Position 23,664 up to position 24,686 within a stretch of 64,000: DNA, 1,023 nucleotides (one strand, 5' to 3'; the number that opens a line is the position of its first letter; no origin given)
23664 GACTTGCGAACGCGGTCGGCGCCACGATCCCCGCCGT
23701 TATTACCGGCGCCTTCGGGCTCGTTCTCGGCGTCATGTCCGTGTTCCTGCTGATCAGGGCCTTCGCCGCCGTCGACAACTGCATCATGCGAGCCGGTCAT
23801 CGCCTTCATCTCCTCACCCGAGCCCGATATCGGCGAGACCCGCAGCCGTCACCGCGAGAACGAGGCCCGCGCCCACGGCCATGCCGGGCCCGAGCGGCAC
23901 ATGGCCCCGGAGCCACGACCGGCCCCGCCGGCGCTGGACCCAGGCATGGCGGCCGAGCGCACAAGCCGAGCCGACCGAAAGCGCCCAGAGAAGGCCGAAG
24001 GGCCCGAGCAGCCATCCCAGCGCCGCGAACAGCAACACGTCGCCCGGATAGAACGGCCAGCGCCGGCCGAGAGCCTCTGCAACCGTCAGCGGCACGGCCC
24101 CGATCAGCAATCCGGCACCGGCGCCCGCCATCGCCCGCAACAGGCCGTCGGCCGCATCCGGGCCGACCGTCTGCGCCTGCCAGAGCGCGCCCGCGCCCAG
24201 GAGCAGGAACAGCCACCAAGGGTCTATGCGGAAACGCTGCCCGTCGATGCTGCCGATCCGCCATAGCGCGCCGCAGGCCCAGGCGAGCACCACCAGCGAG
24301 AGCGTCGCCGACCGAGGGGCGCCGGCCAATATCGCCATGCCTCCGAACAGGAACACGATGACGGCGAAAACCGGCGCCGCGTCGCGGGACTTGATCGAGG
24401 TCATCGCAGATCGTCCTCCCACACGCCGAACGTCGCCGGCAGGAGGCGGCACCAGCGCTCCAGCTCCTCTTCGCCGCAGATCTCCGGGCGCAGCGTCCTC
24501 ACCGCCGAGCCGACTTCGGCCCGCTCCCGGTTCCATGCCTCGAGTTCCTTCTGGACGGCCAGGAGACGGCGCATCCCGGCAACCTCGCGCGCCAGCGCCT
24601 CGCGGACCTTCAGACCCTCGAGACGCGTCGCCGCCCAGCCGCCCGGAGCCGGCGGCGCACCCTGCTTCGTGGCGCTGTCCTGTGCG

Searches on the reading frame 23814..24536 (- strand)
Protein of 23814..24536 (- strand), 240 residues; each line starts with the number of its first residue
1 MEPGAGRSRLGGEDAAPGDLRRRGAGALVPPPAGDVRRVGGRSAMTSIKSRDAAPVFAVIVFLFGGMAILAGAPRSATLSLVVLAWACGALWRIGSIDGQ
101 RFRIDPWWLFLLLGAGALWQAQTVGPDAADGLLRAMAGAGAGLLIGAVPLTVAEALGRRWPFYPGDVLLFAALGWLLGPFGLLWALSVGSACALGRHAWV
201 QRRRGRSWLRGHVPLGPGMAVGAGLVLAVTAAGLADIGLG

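Call 11: search_protein_families(library=pfam, proteins=[window:23814-24536:-], max_evalue=0.01)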
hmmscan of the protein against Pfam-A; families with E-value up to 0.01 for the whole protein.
window:23814-24536:- (240 aa): 0 families

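Call 59: search_protein_families(library=ncbifam, proteins=[window:23814-24404:-], max_evalue=0.01)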
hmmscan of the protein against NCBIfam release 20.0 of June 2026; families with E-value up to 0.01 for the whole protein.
window:23814-24404:- (196 aa): 0 families
